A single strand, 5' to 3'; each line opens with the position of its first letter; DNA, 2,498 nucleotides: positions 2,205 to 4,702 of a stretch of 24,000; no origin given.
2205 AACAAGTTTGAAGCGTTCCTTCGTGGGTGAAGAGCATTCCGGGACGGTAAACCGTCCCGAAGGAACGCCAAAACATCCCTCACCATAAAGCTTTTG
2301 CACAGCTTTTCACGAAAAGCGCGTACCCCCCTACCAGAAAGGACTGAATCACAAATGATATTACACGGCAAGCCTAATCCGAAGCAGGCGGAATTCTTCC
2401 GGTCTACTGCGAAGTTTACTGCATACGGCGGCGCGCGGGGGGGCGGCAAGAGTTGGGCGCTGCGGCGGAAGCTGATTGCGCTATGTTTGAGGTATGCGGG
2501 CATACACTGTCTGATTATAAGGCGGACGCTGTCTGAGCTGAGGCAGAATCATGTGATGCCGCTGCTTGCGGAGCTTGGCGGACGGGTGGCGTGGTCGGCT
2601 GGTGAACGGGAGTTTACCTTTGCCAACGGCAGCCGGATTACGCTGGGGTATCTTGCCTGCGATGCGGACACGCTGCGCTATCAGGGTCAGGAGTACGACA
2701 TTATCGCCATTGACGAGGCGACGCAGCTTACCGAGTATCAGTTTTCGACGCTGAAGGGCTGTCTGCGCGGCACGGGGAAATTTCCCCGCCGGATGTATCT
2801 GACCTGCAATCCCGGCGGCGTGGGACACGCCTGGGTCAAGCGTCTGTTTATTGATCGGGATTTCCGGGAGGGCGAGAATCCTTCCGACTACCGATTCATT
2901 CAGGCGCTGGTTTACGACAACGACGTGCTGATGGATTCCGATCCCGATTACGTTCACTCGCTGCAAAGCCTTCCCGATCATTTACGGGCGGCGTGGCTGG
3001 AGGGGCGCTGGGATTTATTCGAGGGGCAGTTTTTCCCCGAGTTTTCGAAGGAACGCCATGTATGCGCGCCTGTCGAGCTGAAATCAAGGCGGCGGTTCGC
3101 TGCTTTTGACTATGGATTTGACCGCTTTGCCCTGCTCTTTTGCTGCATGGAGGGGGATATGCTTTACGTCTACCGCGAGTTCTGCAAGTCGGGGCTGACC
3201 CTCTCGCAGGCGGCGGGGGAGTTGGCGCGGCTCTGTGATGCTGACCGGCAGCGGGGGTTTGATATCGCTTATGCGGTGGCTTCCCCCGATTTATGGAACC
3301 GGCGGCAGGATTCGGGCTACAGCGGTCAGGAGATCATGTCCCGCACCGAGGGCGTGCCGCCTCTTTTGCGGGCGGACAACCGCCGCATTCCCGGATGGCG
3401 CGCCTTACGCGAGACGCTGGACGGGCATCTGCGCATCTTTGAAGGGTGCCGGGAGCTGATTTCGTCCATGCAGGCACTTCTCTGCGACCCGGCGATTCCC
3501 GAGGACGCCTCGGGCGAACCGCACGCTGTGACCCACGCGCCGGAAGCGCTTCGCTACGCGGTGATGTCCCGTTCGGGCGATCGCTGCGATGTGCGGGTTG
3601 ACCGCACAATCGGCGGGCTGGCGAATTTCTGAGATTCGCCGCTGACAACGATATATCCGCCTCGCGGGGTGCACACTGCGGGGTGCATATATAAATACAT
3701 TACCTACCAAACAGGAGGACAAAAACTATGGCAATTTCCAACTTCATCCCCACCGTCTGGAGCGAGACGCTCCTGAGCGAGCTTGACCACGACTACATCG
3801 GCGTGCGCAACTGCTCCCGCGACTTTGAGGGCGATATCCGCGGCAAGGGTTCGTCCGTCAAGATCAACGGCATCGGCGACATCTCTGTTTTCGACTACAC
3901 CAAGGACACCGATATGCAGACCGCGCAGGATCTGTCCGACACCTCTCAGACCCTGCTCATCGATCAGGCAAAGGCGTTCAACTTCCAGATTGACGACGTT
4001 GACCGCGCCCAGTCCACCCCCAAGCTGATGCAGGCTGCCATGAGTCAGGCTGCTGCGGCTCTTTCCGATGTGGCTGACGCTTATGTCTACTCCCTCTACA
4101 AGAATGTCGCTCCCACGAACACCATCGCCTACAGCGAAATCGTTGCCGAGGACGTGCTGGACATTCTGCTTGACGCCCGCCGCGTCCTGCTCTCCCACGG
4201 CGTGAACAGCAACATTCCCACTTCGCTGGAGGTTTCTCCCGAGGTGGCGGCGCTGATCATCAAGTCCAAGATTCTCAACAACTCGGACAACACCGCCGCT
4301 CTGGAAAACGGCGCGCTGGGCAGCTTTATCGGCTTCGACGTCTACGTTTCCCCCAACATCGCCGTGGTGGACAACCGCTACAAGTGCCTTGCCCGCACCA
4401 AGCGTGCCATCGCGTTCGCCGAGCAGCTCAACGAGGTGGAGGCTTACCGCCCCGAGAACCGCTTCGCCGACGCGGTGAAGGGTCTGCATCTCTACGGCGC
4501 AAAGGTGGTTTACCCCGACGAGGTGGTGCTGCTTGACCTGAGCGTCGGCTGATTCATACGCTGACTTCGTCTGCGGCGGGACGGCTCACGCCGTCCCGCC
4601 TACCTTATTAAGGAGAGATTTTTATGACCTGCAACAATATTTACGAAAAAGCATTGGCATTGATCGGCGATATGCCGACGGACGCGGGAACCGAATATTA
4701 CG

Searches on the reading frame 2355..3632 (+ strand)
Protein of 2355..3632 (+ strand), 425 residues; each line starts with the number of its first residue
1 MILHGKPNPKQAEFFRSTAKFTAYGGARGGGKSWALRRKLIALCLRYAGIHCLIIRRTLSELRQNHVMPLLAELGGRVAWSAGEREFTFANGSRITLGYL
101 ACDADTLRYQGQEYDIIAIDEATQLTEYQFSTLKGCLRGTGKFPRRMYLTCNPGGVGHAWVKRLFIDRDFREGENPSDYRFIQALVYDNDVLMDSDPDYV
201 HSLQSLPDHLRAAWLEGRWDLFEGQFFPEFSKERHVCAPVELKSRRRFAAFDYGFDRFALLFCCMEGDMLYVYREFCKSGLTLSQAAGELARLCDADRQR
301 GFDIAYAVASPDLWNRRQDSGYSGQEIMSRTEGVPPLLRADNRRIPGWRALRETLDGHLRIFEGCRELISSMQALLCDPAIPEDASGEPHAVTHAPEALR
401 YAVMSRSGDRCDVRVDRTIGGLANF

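Call 10: search_protein_families(library=pfam, proteins=[window:2355-3632:+], max_evalue=0.01)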
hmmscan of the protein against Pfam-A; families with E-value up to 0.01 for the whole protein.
window:2355-3632:+ (425 aa): 2 families
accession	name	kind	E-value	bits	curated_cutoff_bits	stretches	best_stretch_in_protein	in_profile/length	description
PF03237.21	Terminase_6N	-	2.9e-10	40.6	22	1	24-229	2-210/215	Terminase large subunit, T4likevirus-type, N-terminal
PF04466.19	Terminase_3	-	9.4e-09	35.5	23.2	1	21-196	4-179/201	Phage terminase large subunit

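Call 11: search_protein_families(library=phrogs, proteins=[window:2355-3632:+], max_evalue=0.01)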
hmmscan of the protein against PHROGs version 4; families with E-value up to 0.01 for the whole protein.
window:2355-3632:+ (425 aa): 8 families
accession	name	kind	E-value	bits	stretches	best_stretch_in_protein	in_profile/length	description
phrog_979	-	head and packaging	1.1e-46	160.8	1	6-221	153-408/642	terminase large subunit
phrog_2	-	head and packaging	3.5e-34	119.7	1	6-406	265-592/807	terminase large subunit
phrog_9526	-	head and packaging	1.7e-13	51.6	1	8-155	12-167/280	terminase large subunit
phrog_3717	-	head and packaging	6.4e-13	49.8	1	6-256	10-261/277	terminase large subunit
phrog_5653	-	head and packaging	4.4e-06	27.6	1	217-292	1-81/199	terminase large subunit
phrog_38319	-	unknown function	2e-05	25.1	1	159-261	165-267/271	-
phrog_10250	-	head and packaging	0.00026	21.8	1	210-263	9-62/228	terminase large subunit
phrog_7579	-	head and packaging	0.00049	20.4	1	5-127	3-124/239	terminase large subunit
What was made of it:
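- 2355..3632 (+): Large terminase (terL, 425 aa). Pfam Terminase_6N and Terminase_3; PHROG 979 at 1e-46 (calls 10, 11).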

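Call 17: find_encoding_contigs(protein=window:2355-3632:+, flank=10000, max_places=10)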
Protein window:2355-3632:+ (425 aa): 5 contigs read that carry it; 4 places shown.
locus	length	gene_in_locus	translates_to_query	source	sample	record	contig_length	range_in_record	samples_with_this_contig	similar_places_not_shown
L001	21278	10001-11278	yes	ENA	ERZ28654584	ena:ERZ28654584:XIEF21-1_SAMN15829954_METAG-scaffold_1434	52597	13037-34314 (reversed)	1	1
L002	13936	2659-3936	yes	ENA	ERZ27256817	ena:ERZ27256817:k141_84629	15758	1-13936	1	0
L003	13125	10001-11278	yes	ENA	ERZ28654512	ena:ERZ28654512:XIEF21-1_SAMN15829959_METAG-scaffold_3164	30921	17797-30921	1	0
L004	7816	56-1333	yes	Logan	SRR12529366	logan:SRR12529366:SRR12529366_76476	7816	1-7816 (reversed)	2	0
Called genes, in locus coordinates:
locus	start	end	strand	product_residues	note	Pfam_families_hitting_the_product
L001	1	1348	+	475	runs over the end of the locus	PF13414:TPR_11 (weak), PF13432:TPR_16, PF14559:TPR_19, PF12799:LRR_4, PF12799:LRR_4, PF13855:LRR_8 (weak), PF12799:LRR_4, PF13855:LRR_8 (weak), +10 more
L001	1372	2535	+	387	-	PF00515:TPR_1 (faint), PF07719:TPR_2 (faint), PF13181:TPR_8 (faint), PF13414:TPR_11 (weak), PF13432:TPR_16, PF14559:TPR_19, PF13431:TPR_17 (weak), PF23598:LRR_14 (weak), +6 more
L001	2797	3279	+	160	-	PF01037:AsnC_trans_reg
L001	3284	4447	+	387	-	PF00155:Aminotran_1_2, PF00266:Aminotran_5, PF01041:DegT_DnrJ_EryC1, PF01053:Cys_Met_Meta_PP (weak)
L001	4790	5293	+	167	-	PF01965:DJ-1_PfpI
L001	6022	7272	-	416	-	PF00144:Beta-lactamase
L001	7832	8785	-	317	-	PF13616:Rotamase_3 (weak), PF00639:Rotamase, PF13145:Rotamase_2 (weak)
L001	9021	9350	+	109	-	-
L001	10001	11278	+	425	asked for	PF03237:Terminase_6N, PF04466:Terminase_3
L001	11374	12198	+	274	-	PF25209:Phage_capsid_4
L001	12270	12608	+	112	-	-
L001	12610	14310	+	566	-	-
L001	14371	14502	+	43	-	-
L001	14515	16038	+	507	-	PF16510:P22_portal (weak)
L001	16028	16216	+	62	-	-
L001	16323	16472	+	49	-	-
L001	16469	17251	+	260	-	PF00959:Phage_lysozyme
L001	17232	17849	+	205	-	-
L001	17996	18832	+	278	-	PF00456:Transketolase_N, PF13292:DXP_synthase_N, PF09364:XFP_N (weak), PF00676:E1_dh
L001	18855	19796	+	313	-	PF02779:Transket_pyr, PF02780:Transketolase_C, PF22613:Transketolase_C_1 (weak)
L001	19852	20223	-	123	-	-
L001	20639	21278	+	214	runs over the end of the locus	PF02607:B12-binding_2, PF02310:B12-binding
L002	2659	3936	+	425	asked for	PF03237:Terminase_6N, PF04466:Terminase_3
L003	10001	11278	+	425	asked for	PF03237:Terminase_6N, PF04466:Terminase_3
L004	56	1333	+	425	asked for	PF03237:Terminase_6N, PF04466:Terminase_3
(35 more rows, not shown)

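Call 19: find_homologous_proteins(query=window:2355-3632:+, max_evalue=1e-10)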
Query window:2355-3632:+ (425 aa): 8000 proteins with E <= 1e-10 among 8000 candidates; the best 120 are listed.
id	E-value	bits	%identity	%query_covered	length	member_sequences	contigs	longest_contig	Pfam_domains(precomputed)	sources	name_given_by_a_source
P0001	1.5e-295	998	100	100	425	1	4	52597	PF04466.20,PF03237.22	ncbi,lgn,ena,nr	ncbi:MAG: phage terminase large subunit [Clostridia bacterium]|nr:phage terminase large subunit [Clo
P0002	6.6e-226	768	79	98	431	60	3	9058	PF04466.20,PF03237.22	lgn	-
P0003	5.0e-221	752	79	96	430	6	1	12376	PF04466.20,PF03237.22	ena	-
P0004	1.5e-220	751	77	99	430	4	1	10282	PF04466.20,PF03237.22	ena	-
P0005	7.0e-217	738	79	96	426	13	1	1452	PF04466.20,PF03237.22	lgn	-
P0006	7.0e-213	725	74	100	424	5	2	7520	PF04466.20,PF03237.22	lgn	-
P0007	3.1e-212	723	75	99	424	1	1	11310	PF04466.20,PF03237.22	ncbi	-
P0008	4.4e-212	723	76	96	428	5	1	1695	PF04466.20,PF03237.22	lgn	-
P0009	9.7e-210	715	76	98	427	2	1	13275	PF04466.20,PF03237.22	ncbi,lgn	-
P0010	2.9e-209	713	74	99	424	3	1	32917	PF04466.20,PF03237.22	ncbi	-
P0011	3.4e-208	710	74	96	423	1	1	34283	PF04466.20,PF03237.22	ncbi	-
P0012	4.9e-208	709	72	100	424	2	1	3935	PF04466.20,PF03237.22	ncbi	-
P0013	5.3e-208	709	72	100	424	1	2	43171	PF04466.20,PF03237.22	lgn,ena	-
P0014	7.5e-208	709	73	100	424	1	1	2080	PF04466.20,PF03237.22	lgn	-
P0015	9.4e-208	708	72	100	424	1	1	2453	PF04466.20,PF03237.22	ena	-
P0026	1.3e-204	698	76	96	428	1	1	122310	PF04466.20,PF03237.22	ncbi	-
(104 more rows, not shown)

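Call 21: find_encoding_contigs(protein=P0003, flank=5000, max_places=1)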
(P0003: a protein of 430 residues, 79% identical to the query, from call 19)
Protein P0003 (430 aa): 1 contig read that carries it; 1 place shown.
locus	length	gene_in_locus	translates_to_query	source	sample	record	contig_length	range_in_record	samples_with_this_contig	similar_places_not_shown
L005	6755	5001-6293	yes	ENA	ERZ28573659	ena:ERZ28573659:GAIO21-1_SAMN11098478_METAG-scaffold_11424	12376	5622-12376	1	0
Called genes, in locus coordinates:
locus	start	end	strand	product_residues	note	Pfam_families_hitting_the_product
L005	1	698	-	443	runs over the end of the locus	PF01276:OKR_DC_1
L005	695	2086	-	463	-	PF04055:Radical_SAM, PF13353:Fer4_12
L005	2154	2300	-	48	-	PF13165:SCIFF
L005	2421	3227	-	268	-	-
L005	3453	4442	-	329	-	PF13623:SurA_N_2 (faint), PF13624:SurA_N_3 (weak), PF13616:Rotamase_3 (weak), PF00639:Rotamase, PF13145:Rotamase_2 (weak)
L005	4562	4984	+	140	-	-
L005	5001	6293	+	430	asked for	PF03237:Terminase_6N, PF04466:Terminase_3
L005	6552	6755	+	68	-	?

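Call 22: find_encoding_contigs(protein=P0004, flank=5000, max_places=1)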
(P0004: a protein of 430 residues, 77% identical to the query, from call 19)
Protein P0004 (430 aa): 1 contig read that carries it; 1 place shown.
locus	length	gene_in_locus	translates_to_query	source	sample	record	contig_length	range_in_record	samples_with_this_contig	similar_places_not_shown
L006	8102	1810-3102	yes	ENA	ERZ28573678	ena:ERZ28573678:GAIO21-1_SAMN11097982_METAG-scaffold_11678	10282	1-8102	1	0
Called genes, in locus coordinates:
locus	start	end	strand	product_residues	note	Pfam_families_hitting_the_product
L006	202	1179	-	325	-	PF13624:SurA_N_3 (weak), PF13616:Rotamase_3, PF00639:Rotamase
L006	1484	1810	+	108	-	-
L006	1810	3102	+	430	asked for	PF03237:Terminase_6N, PF04466:Terminase_3 (weak)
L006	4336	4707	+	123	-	-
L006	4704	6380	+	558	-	-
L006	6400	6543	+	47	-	-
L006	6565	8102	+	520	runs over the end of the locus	PF16510:P22_portal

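Call 23: find_encoding_contigs(protein=P0010, flank=5000, max_places=1)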
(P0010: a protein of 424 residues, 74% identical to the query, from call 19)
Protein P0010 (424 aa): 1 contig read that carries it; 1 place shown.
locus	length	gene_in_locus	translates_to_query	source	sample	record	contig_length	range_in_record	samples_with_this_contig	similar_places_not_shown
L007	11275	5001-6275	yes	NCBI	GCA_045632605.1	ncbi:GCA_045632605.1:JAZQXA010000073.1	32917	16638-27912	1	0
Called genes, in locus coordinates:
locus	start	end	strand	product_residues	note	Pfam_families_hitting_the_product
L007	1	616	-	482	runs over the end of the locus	-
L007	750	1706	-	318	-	PF00294:PfkB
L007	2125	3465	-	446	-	PF16116:DUF4832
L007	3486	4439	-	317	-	PF00639:Rotamase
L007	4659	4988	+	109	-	-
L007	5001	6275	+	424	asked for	PF03237:Terminase_6N, PF04466:Terminase_3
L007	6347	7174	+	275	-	PF25209:Phage_capsid_4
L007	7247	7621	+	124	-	-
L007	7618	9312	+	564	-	-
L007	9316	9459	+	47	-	-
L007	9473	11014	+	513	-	PF16510:P22_portal (weak)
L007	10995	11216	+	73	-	-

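Call 36: find_encoding_contigs(protein=P0002, flank=4000, max_places=3)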
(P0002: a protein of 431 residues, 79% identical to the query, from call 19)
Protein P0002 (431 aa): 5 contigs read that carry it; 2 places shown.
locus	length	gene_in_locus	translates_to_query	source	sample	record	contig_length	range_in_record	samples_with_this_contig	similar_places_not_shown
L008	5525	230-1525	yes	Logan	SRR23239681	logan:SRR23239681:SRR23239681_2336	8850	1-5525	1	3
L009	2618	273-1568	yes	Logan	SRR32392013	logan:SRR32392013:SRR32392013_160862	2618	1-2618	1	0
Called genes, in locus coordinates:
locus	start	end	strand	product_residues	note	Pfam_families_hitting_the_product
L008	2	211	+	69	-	?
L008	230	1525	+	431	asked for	PF03237:Terminase_6N, PF04466:Terminase_3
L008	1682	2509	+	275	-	PF25209:Phage_capsid_4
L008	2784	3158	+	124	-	-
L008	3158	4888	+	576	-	-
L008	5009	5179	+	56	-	-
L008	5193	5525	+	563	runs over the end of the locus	PF16510:P22_portal (weak)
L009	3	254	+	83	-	?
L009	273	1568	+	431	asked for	PF03237:Terminase_6N, PF04466:Terminase_3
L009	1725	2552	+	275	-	PF25209:Phage_capsid_4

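Call 37: find_encoding_contigs(protein=P0009, flank=4000, max_places=1)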
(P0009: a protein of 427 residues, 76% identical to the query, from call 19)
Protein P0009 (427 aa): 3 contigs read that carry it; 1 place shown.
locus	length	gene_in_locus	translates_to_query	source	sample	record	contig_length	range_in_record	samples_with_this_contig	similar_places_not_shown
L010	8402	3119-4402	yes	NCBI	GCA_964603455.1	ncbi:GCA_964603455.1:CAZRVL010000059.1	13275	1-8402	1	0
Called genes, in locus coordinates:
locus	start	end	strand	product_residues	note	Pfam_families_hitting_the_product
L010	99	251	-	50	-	-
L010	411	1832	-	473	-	PF01938:TRAM, PF05958:tRNA_U5-meth_tr, PF03602:Cons_hypoth95 (weak), PF05175:MTS (faint), PF09445:Methyltransf_15 (faint), PF13649:Methyltransf_25 (weak), PF13847:Methyltransf_31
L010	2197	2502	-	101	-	PF06949:DUF1292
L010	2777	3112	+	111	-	-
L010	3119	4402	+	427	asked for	PF03237:Terminase_6N, PF04466:Terminase_3 (faint)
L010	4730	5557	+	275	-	PF25209:Phage_capsid_4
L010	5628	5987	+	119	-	-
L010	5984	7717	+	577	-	-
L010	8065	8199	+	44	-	-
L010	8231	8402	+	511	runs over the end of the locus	PF16510:P22_portal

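Call 38: find_encoding_contigs(protein=P0026, flank=4000, max_places=1)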
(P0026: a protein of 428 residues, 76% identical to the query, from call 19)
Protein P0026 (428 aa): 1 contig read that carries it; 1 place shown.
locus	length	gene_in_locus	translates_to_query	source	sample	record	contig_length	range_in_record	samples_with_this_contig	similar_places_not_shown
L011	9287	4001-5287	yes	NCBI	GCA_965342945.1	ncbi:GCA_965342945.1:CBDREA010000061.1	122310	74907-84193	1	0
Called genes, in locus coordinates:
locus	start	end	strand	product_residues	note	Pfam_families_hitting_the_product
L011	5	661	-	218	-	PF01909:NTP_transf_2 (weak)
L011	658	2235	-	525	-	PF13320:GH123_cat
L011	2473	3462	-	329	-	PF13145:Rotamase_2 (faint), PF13616:Rotamase_3 (weak), PF00639:Rotamase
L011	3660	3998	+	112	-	-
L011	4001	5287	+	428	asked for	PF03237:Terminase_6N, PF04466:Terminase_3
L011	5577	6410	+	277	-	PF25209:Phage_capsid_4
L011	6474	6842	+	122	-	-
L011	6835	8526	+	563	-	-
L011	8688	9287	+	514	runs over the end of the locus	PF16510:P22_portal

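Call 69: find_related_loci(query=window:2355-3632:+, collection=viral_contigs, flank=3000)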
Query window:2355-3632:+ (425 aa) in viral_contigs; peptide patterns used: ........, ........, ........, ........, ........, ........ (x = any residue, [..] = any of these).
101 stretches matched a pattern; 99 encode a relative of the query (tblastn E <= 1e-3); the best 80 are kept; 80 distinct loci.
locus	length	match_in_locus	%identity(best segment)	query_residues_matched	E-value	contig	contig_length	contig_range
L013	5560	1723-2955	63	3-408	6e-165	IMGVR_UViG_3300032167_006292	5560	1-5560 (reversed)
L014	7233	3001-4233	63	3-408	6e-161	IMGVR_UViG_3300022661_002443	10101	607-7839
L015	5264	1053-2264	54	1-409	1e-133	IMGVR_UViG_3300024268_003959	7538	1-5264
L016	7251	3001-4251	51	1-405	2e-132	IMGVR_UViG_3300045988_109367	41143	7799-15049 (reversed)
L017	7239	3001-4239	51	5-405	6e-130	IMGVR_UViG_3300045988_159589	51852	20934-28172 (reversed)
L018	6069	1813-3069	48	1-408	1e-127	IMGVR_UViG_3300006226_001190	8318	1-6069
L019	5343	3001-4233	50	5-400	2e-127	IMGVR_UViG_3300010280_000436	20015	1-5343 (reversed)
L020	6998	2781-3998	49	7-406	8e-126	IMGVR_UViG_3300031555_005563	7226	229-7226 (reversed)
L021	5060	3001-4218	49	7-406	7e-126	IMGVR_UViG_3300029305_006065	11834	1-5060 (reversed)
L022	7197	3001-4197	51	7-408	2e-123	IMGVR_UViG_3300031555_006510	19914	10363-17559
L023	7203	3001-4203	46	8-404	8e-122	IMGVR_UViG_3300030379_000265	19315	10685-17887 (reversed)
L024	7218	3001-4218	49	8-400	2e-121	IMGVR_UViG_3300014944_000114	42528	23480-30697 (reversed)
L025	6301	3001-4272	49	3-418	2e-121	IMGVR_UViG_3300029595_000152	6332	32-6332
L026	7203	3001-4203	47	8-404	7e-121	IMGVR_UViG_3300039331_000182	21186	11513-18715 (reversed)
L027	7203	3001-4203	47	8-404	7e-121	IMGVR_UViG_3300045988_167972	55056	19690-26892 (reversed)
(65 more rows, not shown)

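Call 83: find_encoding_contigs(protein=P0005, flank=3000, max_places=3)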
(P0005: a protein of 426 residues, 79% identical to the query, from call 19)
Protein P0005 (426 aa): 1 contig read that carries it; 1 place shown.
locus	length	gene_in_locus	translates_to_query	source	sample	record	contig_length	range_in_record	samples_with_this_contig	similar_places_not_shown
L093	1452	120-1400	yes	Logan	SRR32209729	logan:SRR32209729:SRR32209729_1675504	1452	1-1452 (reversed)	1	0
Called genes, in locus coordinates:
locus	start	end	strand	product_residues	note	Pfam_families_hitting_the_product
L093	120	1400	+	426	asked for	PF03237:Terminase_6N, PF04466:Terminase_3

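Call 84: find_encoding_contigs(protein=P0008, flank=3000, max_places=3)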
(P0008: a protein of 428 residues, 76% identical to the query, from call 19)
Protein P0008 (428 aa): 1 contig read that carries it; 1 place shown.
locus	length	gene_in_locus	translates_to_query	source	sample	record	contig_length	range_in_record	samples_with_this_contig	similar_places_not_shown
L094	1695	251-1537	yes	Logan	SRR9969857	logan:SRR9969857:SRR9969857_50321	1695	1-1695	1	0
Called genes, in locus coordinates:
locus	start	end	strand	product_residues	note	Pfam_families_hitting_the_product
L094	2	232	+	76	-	?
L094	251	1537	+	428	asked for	PF03237:Terminase_6N, PF04466:Terminase_3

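Call 93: find_homologous_proteins(query=L001:1372-2535:+, max_evalue=1e-100)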
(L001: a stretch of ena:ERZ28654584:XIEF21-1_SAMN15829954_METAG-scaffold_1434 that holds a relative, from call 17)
Query L001:1372-2535:+ (387 aa): 2 proteins with E <= 1e-100 among 8000 candidates.
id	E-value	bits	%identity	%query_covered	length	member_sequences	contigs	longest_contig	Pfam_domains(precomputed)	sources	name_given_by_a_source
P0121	1.1e-245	833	100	100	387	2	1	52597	PF13431.13,PF23598.2,PF13414.13,PF13428.13,PF13855.13,PF14559.13,PF13516.13,PF00560.40,PF00515.35,PF12799.14,PF13432.13,PF13181.13,PF07719.24,PF23952.2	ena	-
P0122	4.4e-131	456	50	100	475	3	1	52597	PF13431.13,PF13414.13,PF13428.13,PF13855.13,PF23211.1,PF14559.13,PF13516.13,PF14580.13,PF00560.40,PF00515.35,PF12799.14,PF13432.13,PF13181.13,PF07719.24,PF23952.2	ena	-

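Call 94: find_encoding_contigs(protein=P0122, flank=10000, max_places=2)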
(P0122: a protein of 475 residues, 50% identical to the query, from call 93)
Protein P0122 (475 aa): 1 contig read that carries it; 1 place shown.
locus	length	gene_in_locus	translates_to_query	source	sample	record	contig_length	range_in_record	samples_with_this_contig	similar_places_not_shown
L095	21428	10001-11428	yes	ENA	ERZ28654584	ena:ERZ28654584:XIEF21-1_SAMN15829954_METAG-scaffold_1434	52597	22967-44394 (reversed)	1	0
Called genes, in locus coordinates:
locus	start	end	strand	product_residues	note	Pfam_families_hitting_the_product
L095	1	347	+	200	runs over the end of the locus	-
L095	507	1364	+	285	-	PF01261:AP_endonuc_2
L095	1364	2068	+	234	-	-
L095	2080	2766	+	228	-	PF00300:His_Phos_1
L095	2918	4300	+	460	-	PF01554:MatE, PF03023:MurJ (weak), PF01554:MatE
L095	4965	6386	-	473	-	PF02614:UxaC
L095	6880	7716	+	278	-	PF02811:PHP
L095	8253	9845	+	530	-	PF00488:MutS_V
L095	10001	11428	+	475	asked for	PF13414:TPR_11 (weak), PF13432:TPR_16, PF14559:TPR_19, PF12799:LRR_4, PF12799:LRR_4, PF13855:LRR_8 (weak), PF12799:LRR_4, PF13855:LRR_8 (weak), +10 more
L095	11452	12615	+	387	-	PF00515:TPR_1 (faint), PF07719:TPR_2 (faint), PF13181:TPR_8 (faint), PF13414:TPR_11 (weak), PF13432:TPR_16, PF14559:TPR_19, PF13431:TPR_17 (weak), PF23598:LRR_14 (weak), +6 more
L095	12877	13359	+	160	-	PF01037:AsnC_trans_reg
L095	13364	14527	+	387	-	PF00155:Aminotran_1_2, PF00266:Aminotran_5, PF01041:DegT_DnrJ_EryC1, PF01053:Cys_Met_Meta_PP (weak)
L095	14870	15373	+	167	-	PF01965:DJ-1_PfpI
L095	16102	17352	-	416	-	PF00144:Beta-lactamase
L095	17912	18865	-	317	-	PF13616:Rotamase_3 (weak), PF00639:Rotamase, PF13145:Rotamase_2 (weak)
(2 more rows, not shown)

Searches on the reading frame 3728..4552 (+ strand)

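Call 10: search_protein_families(library=pfam, proteins=[window:3728-4552:+], max_evalue=0.01)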
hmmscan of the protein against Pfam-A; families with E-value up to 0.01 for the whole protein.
window:3728-4552:+ (274 aa): 2 families
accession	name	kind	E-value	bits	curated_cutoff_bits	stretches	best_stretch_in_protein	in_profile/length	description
PF25209.1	Phage_capsid_4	-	2.9e-14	54.4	27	1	47-264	34-255/262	Phage capsid protein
PF19821.5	Phage_capsid_2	-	2.1e-05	24.4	25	1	40-270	35-290/293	Phage capsid protein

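Call 11: search_protein_families(library=phrogs, proteins=[window:3728-4552:+], max_evalue=0.01)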
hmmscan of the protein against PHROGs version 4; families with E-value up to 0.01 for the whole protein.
window:3728-4552:+ (274 aa): 3 families
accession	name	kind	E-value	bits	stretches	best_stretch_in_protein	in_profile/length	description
phrog_267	-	head and packaging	1.1e-46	160.8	1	3-271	33-325/410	major head protein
phrog_283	-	head and packaging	5.8e-20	73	1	4-215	6-221/385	major head protein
phrog_422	-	head and packaging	0.00025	21.6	1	41-193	40-192/297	major head protein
